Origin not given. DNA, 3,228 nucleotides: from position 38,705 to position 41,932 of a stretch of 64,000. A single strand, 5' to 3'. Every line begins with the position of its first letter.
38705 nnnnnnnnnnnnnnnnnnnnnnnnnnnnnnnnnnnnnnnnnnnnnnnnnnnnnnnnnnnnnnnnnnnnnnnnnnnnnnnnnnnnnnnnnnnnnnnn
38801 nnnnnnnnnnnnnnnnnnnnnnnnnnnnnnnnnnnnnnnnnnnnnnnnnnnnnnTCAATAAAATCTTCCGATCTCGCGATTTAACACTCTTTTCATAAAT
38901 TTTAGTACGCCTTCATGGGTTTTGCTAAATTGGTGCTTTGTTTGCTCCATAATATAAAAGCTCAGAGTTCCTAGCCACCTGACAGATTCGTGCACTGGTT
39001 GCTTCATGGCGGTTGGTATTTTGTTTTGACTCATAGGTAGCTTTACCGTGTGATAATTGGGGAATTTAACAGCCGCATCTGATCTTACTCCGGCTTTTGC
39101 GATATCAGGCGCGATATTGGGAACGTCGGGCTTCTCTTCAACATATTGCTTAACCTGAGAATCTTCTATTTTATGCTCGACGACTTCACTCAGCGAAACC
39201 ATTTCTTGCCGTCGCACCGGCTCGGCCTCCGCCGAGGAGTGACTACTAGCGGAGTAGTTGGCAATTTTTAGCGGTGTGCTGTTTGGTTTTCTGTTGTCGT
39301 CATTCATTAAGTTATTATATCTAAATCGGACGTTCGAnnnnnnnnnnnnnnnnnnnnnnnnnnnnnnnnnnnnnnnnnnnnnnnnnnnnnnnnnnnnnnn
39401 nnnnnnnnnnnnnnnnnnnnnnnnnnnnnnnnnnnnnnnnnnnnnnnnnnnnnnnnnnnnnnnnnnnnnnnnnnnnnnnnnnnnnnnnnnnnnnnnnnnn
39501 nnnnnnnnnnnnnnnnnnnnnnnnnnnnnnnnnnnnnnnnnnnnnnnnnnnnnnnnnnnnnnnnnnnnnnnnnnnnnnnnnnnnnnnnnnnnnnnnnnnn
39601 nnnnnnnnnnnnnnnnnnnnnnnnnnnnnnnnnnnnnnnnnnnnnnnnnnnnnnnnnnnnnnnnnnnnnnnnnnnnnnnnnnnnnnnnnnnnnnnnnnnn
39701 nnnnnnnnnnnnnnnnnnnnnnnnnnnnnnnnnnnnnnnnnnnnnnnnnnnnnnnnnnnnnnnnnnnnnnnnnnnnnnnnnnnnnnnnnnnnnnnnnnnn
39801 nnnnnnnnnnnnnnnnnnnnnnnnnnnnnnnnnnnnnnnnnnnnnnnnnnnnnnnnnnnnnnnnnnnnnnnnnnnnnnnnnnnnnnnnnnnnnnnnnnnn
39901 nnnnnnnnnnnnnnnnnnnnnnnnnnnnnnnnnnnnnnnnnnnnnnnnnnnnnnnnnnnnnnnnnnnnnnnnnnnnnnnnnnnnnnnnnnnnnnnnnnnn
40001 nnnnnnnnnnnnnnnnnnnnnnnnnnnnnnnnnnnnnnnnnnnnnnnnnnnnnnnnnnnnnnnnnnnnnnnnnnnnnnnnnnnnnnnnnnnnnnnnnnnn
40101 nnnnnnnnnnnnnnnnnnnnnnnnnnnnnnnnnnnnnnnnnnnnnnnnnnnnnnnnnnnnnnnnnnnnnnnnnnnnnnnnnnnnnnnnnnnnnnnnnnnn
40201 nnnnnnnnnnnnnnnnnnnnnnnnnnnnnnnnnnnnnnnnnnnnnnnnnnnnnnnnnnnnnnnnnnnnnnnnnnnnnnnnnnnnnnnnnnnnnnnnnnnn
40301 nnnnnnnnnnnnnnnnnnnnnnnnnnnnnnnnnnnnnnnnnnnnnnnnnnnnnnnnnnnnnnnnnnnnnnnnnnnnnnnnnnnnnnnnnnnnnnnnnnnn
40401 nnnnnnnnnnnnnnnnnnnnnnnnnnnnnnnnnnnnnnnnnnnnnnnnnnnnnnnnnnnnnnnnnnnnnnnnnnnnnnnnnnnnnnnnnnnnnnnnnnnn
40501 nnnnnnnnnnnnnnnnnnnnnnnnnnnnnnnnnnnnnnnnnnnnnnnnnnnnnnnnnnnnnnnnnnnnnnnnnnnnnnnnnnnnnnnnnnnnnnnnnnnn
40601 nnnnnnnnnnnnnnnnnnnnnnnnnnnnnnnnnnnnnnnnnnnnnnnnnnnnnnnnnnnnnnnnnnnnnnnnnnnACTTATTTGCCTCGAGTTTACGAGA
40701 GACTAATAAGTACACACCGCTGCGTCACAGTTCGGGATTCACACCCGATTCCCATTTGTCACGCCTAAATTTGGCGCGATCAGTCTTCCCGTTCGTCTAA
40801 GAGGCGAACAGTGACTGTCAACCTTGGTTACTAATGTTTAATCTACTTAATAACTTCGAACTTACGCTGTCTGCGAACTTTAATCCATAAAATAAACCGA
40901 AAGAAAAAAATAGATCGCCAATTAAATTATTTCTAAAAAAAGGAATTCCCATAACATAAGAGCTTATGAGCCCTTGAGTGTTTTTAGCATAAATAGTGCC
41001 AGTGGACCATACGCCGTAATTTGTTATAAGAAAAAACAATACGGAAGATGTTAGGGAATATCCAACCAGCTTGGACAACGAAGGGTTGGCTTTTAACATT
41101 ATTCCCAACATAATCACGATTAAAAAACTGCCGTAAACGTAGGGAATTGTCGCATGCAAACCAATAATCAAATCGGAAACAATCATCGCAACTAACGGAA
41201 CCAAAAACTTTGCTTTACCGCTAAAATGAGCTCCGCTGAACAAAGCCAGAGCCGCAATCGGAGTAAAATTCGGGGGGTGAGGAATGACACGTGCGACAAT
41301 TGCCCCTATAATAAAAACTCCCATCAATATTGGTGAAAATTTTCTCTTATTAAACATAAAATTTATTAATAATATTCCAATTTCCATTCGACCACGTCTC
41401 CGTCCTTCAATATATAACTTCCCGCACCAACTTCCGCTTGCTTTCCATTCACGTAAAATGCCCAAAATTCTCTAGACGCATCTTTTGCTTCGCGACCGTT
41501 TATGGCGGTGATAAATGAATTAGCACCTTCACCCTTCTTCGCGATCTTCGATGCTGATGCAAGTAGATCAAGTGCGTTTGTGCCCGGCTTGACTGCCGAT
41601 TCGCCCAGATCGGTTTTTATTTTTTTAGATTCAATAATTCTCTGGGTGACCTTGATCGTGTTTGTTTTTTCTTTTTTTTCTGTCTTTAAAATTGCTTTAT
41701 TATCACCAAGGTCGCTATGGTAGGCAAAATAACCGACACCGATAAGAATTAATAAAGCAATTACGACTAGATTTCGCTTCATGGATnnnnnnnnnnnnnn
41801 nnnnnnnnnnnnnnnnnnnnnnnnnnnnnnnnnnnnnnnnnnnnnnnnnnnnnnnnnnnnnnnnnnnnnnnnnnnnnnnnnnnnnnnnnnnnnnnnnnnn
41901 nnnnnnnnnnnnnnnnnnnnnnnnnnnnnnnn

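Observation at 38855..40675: Two riboswitch-controlled genes of unknown function: a candidate undescribed B12-responsive system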

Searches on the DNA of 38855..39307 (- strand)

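Call 41: search_rna_families(sources=[L004, L005, L007, L010, L011, L013], threshold=evalue, max_evalue=0.1)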
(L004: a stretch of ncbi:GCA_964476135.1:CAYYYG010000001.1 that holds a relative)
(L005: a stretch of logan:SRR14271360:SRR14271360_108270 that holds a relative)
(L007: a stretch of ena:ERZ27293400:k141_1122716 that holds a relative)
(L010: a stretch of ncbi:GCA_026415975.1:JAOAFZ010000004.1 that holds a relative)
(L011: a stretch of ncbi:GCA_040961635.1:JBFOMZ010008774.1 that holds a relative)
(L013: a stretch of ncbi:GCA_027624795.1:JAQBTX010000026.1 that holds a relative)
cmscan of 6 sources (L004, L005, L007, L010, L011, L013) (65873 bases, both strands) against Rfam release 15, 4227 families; matches with E-value up to 0.1: 6.
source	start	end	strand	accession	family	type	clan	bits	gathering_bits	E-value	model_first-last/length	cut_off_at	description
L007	2195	2266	+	RF00005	tRNA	Gene; tRNA;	CL00001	59.2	29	3.1e-10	1-71/71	no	tRNA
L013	5793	5965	+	RF00174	Cobalamin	Cis-reg; riboswitch;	CL00101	52.1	31.5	4.3e-10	1-189/189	no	Cobalamin riboswitch aptamer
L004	8511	8638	+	RF00174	Cobalamin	Cis-reg; riboswitch;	CL00101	48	31.5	6.4e-09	1-189/189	no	Cobalamin riboswitch aptamer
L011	704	778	+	RF01689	AdoCbl-II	Cis-reg; riboswitch;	CL00101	48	36.5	1.6e-08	1-81/81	no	AdoCbl-II (Cobalamin/B12) riboswitch aptamer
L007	63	253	+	RF00174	Cobalamin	Cis-reg; riboswitch;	CL00101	47.9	31.5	7e-09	1-189/189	no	Cobalamin riboswitch aptamer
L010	5898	5964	+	RF00174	Cobalamin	Cis-reg; riboswitch;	CL00101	39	31.5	2.4e-06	46-168/189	no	Cobalamin riboswitch aptamer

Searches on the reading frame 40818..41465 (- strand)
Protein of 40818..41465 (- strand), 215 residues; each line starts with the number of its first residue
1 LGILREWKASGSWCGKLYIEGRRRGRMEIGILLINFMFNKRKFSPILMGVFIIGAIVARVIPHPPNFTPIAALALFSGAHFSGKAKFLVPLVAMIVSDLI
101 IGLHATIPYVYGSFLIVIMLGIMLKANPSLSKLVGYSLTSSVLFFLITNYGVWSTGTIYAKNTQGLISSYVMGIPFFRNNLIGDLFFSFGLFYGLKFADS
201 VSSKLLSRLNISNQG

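Call 3: search_protein_families(library=pfam, proteins=[window:40818-41465:-], max_evalue=1)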
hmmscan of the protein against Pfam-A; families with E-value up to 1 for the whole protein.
window:40818-41465:- (215 aa): 2 families
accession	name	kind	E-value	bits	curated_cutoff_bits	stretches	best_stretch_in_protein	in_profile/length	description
PF20221.3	DUF6580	-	2.3e-48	164.9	27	1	43-199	5-156/162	Family of unknown function (DUF6580)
PF05814.16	Ac76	-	0.39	11.2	22.5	0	110-151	3-44/83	Orf76 (Ac76)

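Call 6: search_protein_families(library=ncbifam, proteins=[window:40818-41465:-], max_evalue=1)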
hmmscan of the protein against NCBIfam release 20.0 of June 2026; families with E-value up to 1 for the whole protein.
window:40818-41465:- (215 aa): 1 family
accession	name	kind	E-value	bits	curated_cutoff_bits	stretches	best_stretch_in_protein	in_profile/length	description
NF010182.0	PRK13661.1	equivalog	0.26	11.1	99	1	49-127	18-98/183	ECF-type riboflavin transporter substrate-binding protein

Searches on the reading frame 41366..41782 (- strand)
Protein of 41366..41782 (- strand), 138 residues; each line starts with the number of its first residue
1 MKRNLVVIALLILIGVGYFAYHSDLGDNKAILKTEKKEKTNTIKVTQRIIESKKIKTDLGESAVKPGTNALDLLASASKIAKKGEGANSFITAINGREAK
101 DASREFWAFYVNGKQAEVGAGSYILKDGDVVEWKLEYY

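Call 3: search_protein_families(library=pfam, proteins=[window:41366-41782:-], max_evalue=1)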
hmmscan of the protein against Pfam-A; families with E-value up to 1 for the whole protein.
window:41366-41782:- (138 aa): 2 families
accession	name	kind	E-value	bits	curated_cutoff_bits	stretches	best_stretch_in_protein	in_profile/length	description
PF14478.12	DUF4430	-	7.2e-21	74.9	23.8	1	67-136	1-71/72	Domain of unknown function (DUF4430)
PF02597.26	ThiS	-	0.13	13.3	22.5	1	91-132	28-68/76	ThiS family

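Call 6: search_protein_families(library=ncbifam, proteins=[window:41366-41782:-], max_evalue=1)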
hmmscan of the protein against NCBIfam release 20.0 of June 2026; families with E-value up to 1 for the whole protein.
window:41366-41782:- (138 aa): 1 family
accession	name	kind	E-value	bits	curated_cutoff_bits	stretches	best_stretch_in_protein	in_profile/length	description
NF047861.1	LIC13259ECMBind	equivalog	0.02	14.9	250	1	1-111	1-114/143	LIC13259 family plasminogen/vitronectin/complement-binding protein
